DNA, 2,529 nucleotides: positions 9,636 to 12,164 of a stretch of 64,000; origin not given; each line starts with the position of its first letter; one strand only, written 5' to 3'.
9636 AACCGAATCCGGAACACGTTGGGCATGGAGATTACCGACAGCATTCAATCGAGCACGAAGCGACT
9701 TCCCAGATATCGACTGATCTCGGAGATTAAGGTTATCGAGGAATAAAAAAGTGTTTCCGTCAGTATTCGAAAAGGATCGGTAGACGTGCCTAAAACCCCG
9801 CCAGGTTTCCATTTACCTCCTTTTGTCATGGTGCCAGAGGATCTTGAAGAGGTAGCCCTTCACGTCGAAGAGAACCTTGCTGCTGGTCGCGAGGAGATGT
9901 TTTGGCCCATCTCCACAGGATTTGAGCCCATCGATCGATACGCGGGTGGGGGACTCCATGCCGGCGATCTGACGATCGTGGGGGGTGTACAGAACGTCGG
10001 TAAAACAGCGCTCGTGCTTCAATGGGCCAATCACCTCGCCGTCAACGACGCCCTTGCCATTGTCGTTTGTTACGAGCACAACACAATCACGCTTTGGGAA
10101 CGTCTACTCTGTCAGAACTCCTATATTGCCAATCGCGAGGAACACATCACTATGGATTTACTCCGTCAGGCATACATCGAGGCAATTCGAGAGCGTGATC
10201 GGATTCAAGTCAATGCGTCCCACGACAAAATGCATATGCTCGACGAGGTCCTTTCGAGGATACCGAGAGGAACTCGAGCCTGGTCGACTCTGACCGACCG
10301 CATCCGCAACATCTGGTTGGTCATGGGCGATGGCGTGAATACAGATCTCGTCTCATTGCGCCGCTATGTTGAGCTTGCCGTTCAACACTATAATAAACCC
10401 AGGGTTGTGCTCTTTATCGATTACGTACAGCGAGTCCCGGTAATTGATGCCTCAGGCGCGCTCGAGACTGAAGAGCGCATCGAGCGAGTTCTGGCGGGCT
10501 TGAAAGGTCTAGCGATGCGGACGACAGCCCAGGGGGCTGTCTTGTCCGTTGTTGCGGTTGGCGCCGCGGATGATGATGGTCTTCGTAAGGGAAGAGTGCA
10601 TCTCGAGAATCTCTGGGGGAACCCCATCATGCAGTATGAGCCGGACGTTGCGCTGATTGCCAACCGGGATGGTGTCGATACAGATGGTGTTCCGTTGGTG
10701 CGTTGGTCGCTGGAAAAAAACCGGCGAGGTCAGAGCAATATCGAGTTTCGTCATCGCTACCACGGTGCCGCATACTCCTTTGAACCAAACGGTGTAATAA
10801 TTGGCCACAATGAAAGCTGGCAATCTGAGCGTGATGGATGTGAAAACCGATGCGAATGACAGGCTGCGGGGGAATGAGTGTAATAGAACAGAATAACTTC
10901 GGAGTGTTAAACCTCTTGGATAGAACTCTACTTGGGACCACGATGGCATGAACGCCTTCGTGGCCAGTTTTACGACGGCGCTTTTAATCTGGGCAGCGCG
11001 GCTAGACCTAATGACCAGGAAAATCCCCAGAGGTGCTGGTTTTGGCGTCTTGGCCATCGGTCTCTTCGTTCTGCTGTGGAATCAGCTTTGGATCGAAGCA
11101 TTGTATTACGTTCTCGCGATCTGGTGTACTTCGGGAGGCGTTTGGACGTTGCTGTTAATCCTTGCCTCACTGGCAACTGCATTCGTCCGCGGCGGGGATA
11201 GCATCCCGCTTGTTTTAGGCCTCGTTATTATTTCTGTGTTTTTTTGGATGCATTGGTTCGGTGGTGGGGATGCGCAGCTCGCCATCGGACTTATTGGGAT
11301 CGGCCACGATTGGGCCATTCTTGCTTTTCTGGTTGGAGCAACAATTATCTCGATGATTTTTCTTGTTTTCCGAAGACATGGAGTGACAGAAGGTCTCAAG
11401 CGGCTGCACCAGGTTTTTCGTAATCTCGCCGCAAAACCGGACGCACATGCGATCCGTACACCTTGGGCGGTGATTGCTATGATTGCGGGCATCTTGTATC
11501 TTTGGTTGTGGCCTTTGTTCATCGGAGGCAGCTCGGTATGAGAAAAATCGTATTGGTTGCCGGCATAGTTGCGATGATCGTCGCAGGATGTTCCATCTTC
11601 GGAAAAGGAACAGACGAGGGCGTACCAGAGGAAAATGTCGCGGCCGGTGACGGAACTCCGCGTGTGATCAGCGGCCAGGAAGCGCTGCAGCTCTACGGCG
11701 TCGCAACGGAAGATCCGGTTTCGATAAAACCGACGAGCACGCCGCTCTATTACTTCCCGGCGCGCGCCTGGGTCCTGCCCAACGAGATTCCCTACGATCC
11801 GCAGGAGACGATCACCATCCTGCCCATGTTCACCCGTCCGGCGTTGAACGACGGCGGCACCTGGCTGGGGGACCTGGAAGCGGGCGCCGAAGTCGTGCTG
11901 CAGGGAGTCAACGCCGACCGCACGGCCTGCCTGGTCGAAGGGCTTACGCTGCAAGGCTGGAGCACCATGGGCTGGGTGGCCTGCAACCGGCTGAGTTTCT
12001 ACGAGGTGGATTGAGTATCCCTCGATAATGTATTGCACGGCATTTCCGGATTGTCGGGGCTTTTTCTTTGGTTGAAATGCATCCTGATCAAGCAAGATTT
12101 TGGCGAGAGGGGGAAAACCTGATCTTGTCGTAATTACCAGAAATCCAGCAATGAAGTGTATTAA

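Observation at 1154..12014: Candidate undescribed DNA-handling module: hairpin array, membrane Zn-ribbon/T4CP-like ATPase, DUF192, Cas4-like nuclease, HK/RR, DnaB-C-like ATPase, prepilin peptidase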

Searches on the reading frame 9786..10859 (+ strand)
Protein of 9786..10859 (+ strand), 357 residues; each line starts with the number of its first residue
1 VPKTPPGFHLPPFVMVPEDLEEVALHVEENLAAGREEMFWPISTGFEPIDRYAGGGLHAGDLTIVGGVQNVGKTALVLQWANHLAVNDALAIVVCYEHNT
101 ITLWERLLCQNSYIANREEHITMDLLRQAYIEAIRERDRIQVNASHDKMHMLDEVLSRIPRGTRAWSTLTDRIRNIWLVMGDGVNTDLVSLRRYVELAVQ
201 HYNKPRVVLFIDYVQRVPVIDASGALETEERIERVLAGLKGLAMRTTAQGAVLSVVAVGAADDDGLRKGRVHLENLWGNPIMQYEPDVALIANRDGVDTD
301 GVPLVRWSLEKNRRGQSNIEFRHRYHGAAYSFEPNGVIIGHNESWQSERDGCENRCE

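Call 3: search_protein_families(library=pfam, proteins=[window:9786-10859:+], max_evalue=0.01)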
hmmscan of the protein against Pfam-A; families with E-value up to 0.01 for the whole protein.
window:9786-10859:+ (357 aa): 5 families
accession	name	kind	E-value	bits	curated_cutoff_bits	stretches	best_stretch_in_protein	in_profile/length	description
PF03796.21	DnaB_C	-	1.2e-13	51.5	27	1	42-245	2-167/255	DnaB-like helicase C terminal domain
PF06745.19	ATPase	-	8.2e-05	22.5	26.6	1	42-176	1-131/231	KaiC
PF13481.12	AAA_25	-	0.00035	20.7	27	1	46-86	19-59/195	AAA domain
PF13173.12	AAA_14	-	0.005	17.3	27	0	63-112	5-43/129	AAA domain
PF13191.12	AAA_16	-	0.008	17.1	32.6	0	61-215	25-142/167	AAA ATPase domain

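Call 4: search_protein_families(library=ncbifam, proteins=[window:9786-10859:+], max_evalue=0.01)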
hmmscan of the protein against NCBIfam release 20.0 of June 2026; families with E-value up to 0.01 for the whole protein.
window:9786-10859:+ (357 aa): 15 families
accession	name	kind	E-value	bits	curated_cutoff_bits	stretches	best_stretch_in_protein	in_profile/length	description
TIGR00665.1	DnaB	equivalog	7.2e-12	44.8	385.25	1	31-118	165-254/435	replicative DNA helicase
TIGR03600.1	phage_DnaB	exception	5.9e-10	38.7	498.65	1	20-191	157-292/421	phage replicative helicase, DnaB family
NF004384.0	PRK05748.1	equivalog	1.3e-07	30.5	525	1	37-116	181-260/452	replicative DNA helicase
NF005852.0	PRK07773.1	equivalog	2.7e-07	29.3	780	1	33-116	191-274/886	replicative DNA helicase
NF005424.0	PRK07004.1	equivalog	9.6e-07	27.7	834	1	42-108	196-262/460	replicative DNA helicase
NF040583.1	dnaB_SPI-7_type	exception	2.5e-06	26.8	655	1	17-131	154-260/434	SPI-7-type island replicative DNA helicase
NF006306.0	PRK08506.1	equivalog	3.5e-06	25.9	596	1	27-115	161-247/472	replicative DNA helicase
TIGR00416.1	sms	equivalog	3.6e-06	26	403.05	1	36-98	70-132/454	DNA repair protein RadA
NF006861.0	PRK09361.1-1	equivalog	4.5e-06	26.4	278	1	41-112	4-75/235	DNA repair and recombination protein RadB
NF005240.0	PRK06749.1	subfamily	8.7e-05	21.5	686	1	20-109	148-235/428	replicative DNA helicase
NF006606.0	PRK09165.1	equivalog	0.00012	20.8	540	1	31-85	189-242/497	replicative DNA helicase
TIGR02655.1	circ_KaiC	equivalog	0.0002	20.1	546.25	1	42-105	245-308/484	circadian clock protein KaiC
NF006799.0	PRK09302.1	equivalog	0.00083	18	408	1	42-100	255-313/515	circadian clock protein KaiC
NF006443.0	PRK08760.1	equivalog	0.0023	16.3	741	1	13-116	185-286/476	replicative DNA helicase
NF004109.0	PRK05595.1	equivalog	0.0036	16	737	1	41-114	183-256/444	replicative DNA helicase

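Call 9: search_protein_families(library=padloc, proteins=[window:9786-10859:+], max_evalue=0.01)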
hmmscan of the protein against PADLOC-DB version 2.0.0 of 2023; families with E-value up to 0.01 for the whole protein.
window:9786-10859:+ (357 aa): 0 families

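Call 10: search_protein_families(library=phrogs, proteins=[window:9786-10859:+], max_evalue=0.01)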
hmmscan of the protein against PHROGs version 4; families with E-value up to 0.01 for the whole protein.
window:9786-10859:+ (357 aa): 4 families
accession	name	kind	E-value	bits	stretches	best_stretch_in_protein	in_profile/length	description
phrog_19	-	DNA, RNA and nucleotide metabolism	1.5e-15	58.1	1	41-320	334-566/621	DnaB-like replicative helicase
phrog_243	-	DNA, RNA and nucleotide metabolism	4e-10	40.1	1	53-318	28-247/273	DnaB-like replicative helicase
phrog_239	-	DNA, RNA and nucleotide metabolism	7.7e-09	36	1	35-175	334-462/801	DNA primase/helicase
phrog_97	-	other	0.00062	20.1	1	42-97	50-110/506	UvsX-like recombinase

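Call 59: find_homologous_proteins(query=window:9786-10859:+)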
Query window:9786-10859:+ (357 aa): 94 proteins with E <= 0.001 among 8000 candidates.
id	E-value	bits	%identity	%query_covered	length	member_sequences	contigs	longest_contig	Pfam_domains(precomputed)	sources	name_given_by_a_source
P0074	8.4e-242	819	100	100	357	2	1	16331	PF03796.22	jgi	-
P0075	6.8e-208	708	85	100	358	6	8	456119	PF06745.20,PF03796.22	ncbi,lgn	-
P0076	2.1e-201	687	83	100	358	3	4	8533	PF03796.22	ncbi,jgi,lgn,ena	ncbi:MAG: DnaB-like helicase C-terminal domain-containing protein [Anaerolineales bacterium]|jgi:hyp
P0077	1.7e-191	654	78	100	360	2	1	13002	PF03796.22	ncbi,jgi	ncbi:MAG: DnaB-like helicase C-terminal domain-containing protein [Anaerolineales bacterium]|jgi:hyp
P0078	2.4e-191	654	79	98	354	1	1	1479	PF03796.22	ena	-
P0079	2.2e-186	637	77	99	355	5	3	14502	PF03796.22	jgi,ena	jgi:KaiC/GvpD/RAD55 family RecA-like ATPase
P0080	1.7e-182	624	77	98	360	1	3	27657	PF06745.20,PF03796.22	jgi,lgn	-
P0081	2.9e-170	584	71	99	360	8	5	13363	PF06745.20,PF03796.22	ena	-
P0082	3.4e-170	584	72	98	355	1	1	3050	PF06745.20,PF03796.22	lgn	-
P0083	1.7e-166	572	71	98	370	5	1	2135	PF03796.22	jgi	jgi:hypothetical protein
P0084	8.3e-166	569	70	100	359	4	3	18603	PF06745.20,PF03796.22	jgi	jgi:replicative DNA helicase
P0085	1.6e-165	569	71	98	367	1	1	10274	PF06745.20,PF03796.22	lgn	-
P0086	1.8e-165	568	71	98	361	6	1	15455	PF06745.20,PF03796.22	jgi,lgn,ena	-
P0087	2.2e-165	568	71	98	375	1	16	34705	PF06745.20,PF03796.22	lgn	-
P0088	2.5e-165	568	70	98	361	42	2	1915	PF06745.20,PF03796.22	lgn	-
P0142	3.9e-91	324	45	99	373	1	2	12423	PF06745.20,PF03796.22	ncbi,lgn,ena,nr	ncbi:MAG TPA: hypothetical protein DF364_04570 [Ruminococcaceae bacterium]|nr:hypothetical protein [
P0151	5.3e-82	294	44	98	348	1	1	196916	PF03796.22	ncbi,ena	-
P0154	1.2e-73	266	43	99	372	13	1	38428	PF03796.22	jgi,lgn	-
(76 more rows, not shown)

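Call 60: find_encoding_contigs(protein=P0151, flank=10000, max_places=1)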
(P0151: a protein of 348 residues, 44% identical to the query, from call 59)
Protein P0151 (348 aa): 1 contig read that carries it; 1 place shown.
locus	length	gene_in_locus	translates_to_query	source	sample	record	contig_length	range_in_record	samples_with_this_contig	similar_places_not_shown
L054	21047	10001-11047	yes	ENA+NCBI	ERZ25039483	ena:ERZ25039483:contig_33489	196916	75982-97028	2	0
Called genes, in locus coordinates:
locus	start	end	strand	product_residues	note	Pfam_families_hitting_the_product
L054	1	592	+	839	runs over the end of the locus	PF12846:AAA_10 (faint), PF19044:P-loop_TraG (weak)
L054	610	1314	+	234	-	PF01551:Peptidase_M23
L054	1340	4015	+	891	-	PF10412:TrwB_AAD_bind (faint)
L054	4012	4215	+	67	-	-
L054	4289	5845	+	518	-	PF13814:Replic_Relax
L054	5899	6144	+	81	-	-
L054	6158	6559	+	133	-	PF02643:DUF192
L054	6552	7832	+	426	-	-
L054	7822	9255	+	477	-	PF02518:HATPase_c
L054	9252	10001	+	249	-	PF00072:Response_reg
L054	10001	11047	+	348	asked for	PF03796:DnaB_C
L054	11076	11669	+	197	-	-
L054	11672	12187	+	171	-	-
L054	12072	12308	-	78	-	-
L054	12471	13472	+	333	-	PF08279:HTH_11 (weak), PF09339:HTH_IclR (weak), PF13384:HTH_23 (faint), PF13280:WYL (weak), PF25583:WCX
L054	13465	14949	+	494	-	-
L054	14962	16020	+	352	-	-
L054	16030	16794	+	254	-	-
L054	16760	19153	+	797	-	PF18019:Cas3_HD, PF00270:DEAD, PF00271:Helicase_C, PF22590:Cas3-like_C_2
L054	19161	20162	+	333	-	PF27225:AF_1859_N, PF10040:CRISPR_Cas6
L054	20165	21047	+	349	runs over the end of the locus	PF01867:Cas_Cas1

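Call 61: find_encoding_contigs(protein=P0154, flank=10000, max_places=1)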
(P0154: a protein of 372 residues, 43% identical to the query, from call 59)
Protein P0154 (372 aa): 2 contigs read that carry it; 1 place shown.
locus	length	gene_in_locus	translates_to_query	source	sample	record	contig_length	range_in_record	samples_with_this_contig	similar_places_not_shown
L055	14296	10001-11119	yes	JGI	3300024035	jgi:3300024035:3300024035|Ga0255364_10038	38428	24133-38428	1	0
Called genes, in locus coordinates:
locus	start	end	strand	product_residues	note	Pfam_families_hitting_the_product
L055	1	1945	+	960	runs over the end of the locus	PF01935:DUF87 (faint), PF10412:TrwB_AAD_bind (faint), PF12696:TraG-D_C (faint)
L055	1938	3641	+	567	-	-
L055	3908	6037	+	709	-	-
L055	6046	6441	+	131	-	PF02643:DUF192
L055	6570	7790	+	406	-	-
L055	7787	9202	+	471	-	PF02518:HATPase_c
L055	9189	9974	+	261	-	PF00072:Response_reg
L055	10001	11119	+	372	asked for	PF03796:DnaB_C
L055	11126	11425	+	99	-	-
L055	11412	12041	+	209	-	PF01478:Peptidase_A24 (faint)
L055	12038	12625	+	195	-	-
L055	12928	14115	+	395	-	-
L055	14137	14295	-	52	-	?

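Call 62: find_encoding_contigs(protein=P0142, flank=10000, max_places=1)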
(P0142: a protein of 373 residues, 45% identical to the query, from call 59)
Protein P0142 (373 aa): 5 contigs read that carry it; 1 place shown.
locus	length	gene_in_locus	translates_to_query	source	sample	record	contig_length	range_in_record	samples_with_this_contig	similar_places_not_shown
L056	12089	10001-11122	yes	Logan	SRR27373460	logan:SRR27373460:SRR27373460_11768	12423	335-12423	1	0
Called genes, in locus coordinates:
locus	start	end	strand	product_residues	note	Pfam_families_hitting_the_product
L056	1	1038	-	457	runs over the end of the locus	?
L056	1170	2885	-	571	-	-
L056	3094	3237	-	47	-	-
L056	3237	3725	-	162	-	-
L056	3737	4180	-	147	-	-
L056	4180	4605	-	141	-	-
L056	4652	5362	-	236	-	-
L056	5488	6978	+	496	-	PF11611:DUF4352 (faint)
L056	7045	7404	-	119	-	PF12844:HTH_19 (weak), PF13560:HTH_31, PF01381:HTH_3, PF13443:HTH_26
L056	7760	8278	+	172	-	-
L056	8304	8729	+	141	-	PF02643:DUF192 (weak)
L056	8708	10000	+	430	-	-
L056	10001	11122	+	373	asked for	PF03796:DnaB_C, PF06745:ATPase (weak)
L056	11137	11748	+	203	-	PF01478:Peptidase_A24 (faint)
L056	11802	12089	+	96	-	?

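Call 64: search_protein_families(library=pfam, proteins=[L055:11412-12041:+, L056:11137-11748:+, L054:11076-11669:+], max_evalue=5)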
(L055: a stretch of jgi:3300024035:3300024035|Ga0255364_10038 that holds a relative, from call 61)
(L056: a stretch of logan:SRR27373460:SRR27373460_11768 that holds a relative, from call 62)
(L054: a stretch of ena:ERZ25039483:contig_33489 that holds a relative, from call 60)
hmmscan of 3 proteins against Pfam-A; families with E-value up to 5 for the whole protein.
L055:11412-12041:+ (209 aa): 1 family
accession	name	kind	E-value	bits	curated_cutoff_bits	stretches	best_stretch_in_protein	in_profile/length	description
PF01478.23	Peptidase_A24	-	1.7e-06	28.8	26.5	1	20-152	3-101/104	Type IV leader peptidase family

L056:11137-11748:+ (203 aa): 2 families
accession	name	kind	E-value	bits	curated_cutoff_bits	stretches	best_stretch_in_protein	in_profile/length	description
PF01478.23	Peptidase_A24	-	9.3e-07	29.7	26.5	1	16-146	4-102/104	Type IV leader peptidase family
PF19588.4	SxtJ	-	0.0033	18.6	24.4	1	15-83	16-86/99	Saxitoxin biosynthesis operon protein SxtJ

L054:11076-11669:+ (197 aa): 1 family
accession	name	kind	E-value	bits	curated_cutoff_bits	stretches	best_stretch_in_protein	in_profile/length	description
PF01478.23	Peptidase_A24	-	3.1e-05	24.8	26.5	1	11-142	4-103/104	Type IV leader peptidase family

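Call 70: search_dna_similar(query=window:9786-10859:+, collection=plasmids, mode=protein, max_evalue=0.001, max_rows=15)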
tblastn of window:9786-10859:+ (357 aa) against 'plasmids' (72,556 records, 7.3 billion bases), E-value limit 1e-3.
Records with a match: 3; places in all: 3; records where one place covers at least 80% of the query: 0.
Best place of each record, by identity: <60% 3.
By first word of the organism name: Staphylococcus 2; Cupriavidus 1.
By predicted mobility (MOB-suite, as given by PLSDB): non-mobilizable 3.
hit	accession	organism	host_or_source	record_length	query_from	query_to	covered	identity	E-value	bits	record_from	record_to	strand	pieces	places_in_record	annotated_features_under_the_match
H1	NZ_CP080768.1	Cupriavidus pinatubonensis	genomic assembly,soil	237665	42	243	57%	26.1%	5e-4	50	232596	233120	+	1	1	DnaB-like helicase C-terminal domain-containing protein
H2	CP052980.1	Staphylococcus epidermidis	Homo sapiens,nose; prosthetic joint ...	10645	41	215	49%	25.8%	2e-5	54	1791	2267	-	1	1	hypothetical protein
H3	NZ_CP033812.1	Staphylococcus haemolyticus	Homo sapiens,bronchoalveolar lavage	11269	41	215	49%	25.3%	2e-4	51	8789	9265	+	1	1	DnaB-like helicase C-terminal domain-containing protein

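Call 78: search_solved_structures(query=A4, max_evalue=0.001)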
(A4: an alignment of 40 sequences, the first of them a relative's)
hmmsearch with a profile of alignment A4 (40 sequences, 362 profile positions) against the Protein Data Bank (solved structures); distinct sequences matched with E-value up to 0.001: 50.
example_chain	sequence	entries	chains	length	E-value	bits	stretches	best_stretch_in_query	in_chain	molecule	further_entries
3cmu_A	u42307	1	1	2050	1.2e-23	87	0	35-107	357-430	Protein recA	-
3cmt_A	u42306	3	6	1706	5.3e-20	75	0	35-107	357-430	Protein recA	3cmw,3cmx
3cmv_A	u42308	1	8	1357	4.4e-16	62.1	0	35-107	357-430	Protein recA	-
2vye_A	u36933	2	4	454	4.9e-16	61.9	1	19-115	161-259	REPLICATIVE DNA HELICASE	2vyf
2r6a_A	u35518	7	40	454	3e-15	59.3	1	35-115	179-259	Replicative helicase | Replicative DNA helicase DnaB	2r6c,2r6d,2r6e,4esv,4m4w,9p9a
8zn5_B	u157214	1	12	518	1.8e-12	50.2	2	41-104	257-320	KaiC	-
8zn6_F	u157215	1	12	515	1e-11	47.7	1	41-104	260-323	KaiC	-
8jon_A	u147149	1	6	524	2e-11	46.8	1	41-104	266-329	Circadian clock oscillator protein KaiC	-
8zn7_D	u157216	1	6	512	2.8e-11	46.3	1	42-104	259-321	KaiC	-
4nmn_A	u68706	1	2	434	4.4e-11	45.6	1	20-132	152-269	Replicative DNA helicase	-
5jwq_A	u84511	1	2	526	9.8e-11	44.5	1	41-103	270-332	Circadian clock protein kinase KaiC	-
7dy1_A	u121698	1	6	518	1e-10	44.4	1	41-103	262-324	Circadian clock protein kinase KaiC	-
4o0m_A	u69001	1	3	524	1.1e-10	44.4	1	41-103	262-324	Circadian clock protein kinase KaiC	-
6t66_A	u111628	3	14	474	3e-09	39.6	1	31-127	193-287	Replicative DNA helicase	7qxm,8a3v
9ofh_A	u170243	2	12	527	3.2e-09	39.5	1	41-104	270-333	Circadian clock oscillator protein KaiC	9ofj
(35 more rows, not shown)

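Call 85: predict_structure(alignment_id=A4)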
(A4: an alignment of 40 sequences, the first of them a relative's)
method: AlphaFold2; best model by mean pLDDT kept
length: 357 residues; sequences in the alignment: 40
mean_pLDDT: 89.5   pTM: 0.90
mean pLDDT of the five models: 89.5, 88.8, 88.6, 87.3, 87.1
residues with pLDDT >= 90: 233; 70-90: 104; 50-70: 14; < 50: 6
segments of 3 or more residues with pLDDT < 50: 352-357
pLDDT, mean of each block of 10 residues (from residue 1): 71 82 88 85 96 95 94 97 94 97 97 90 96 93 69 93 90 95 95 97 96 93 82 93 92 96 74 84 85 95 96 92 96 94 84 45
secondary structure, 60 per line:
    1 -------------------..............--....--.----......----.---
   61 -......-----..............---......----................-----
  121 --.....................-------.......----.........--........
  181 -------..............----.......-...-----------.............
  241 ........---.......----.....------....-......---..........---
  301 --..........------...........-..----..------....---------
elements in order: H20-33 H36-39 H47-52 E62-67 H73-86 E90-95 H100-115 H123-143 H151-157 H162-170 E176-180 H188-201 E206-212 H228-248 E252-258 H263-267 H274-277 H279-284 E288-297 E303-312 E319-326 H345-348

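Call 89: search_dna_similar(query=L056:10001-11122:+, collection=plasmids, mode=protein, max_evalue=0.00001, max_rows=12)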
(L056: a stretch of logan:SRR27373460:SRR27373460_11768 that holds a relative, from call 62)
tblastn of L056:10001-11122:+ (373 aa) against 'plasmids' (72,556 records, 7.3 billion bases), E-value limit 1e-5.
No match.

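Call 90: search_dna_similar(query=L056:10001-11122:+, collection=phages, mode=protein, max_evalue=0.00001, max_rows=12)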
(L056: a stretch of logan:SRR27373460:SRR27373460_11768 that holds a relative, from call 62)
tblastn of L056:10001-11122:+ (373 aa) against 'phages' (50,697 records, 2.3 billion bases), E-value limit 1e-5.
Records with a match: 1; places in all: 1; records where one place covers at least 80% of the query: 0.
Best place of each record, by identity: <60% 1.
By first word of the organism name: Bacteriophage 1.
By host as written in the record: - 1.
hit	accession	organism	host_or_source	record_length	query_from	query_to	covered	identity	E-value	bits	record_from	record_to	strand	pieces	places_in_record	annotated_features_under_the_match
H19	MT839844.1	Bacteriophage sp.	human fecal samples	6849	69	343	74%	27.6%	2e-14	81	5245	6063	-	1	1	record has no annotation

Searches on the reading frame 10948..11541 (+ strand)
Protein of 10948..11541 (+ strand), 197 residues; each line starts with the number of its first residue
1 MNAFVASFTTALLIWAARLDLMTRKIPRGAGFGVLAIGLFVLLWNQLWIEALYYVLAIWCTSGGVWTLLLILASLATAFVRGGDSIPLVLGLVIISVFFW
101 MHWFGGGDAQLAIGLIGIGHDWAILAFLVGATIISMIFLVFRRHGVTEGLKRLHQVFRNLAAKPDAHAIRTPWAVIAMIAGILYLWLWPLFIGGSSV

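Call 3: search_protein_families(library=pfam, proteins=[window:10948-11541:+], max_evalue=0.01)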
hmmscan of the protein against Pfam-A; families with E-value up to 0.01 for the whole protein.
window:10948-11541:+ (197 aa): 0 families

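Call 4: search_protein_families(library=ncbifam, proteins=[window:10948-11541:+], max_evalue=0.01)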
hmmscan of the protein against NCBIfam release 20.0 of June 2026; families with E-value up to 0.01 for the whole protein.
window:10948-11541:+ (197 aa): 0 families

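Call 9: search_protein_families(library=padloc, proteins=[window:10948-11541:+], max_evalue=0.01)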
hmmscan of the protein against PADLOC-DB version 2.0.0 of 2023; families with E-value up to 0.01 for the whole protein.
window:10948-11541:+ (197 aa): 0 families

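Call 10: search_protein_families(library=phrogs, proteins=[window:10948-11541:+], max_evalue=0.01)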
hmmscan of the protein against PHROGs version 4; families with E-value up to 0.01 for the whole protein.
window:10948-11541:+ (197 aa): 0 families

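Call 64: search_protein_families(library=pfam, proteins=[window:10948-11541:+], max_evalue=5)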
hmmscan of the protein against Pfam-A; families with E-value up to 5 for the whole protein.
window:10948-11541:+ (197 aa): 2 families
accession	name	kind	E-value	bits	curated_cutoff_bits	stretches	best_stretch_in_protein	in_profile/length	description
PF01478.23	Peptidase_A24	-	0.017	16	26.5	1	9-139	3-103/104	Type IV leader peptidase family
PF15873.10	DUF4730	-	0.12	13.1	27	1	69-94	15-40/55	Domain of unknown function (DUF4730)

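Call 93: search_solved_structures(query=window:10948-11541:+, max_evalue=10)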
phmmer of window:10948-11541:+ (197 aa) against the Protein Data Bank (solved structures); distinct sequences matched with E-value up to 10: 0.

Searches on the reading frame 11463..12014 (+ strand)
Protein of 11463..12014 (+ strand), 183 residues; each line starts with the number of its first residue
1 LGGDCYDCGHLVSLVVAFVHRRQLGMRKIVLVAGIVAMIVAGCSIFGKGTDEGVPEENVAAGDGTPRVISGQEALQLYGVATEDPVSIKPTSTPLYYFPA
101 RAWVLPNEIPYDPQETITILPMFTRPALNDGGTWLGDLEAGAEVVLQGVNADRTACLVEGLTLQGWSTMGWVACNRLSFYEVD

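Call 3: search_protein_families(library=pfam, proteins=[window:11463-12014:+], max_evalue=0.01)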
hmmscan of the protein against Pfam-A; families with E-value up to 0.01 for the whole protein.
window:11463-12014:+ (183 aa): 0 families

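Call 4: search_protein_families(library=ncbifam, proteins=[window:11463-12014:+], max_evalue=0.01)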
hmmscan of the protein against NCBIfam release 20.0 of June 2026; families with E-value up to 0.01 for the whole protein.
window:11463-12014:+ (183 aa): 0 families

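Call 9: search_protein_families(library=padloc, proteins=[window:11463-12014:+], max_evalue=0.01)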
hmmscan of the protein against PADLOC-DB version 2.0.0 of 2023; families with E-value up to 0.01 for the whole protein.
window:11463-12014:+ (183 aa): 0 families

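Call 10: search_protein_families(library=phrogs, proteins=[window:11463-12014:+], max_evalue=0.01)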
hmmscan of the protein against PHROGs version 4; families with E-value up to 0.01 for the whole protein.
window:11463-12014:+ (183 aa): 0 families

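Call 64: search_protein_families(library=pfam, proteins=[window:11538-12014:+], max_evalue=5)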
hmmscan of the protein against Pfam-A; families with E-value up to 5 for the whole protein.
window:11538-12014:+ (158 aa): 1 family
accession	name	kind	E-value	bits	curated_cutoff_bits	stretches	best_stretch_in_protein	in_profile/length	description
PF08139.17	LPAM_1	-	0.053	14.4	20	1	1-19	1-18/18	Prokaryotic membrane lipoprotein lipid attachment site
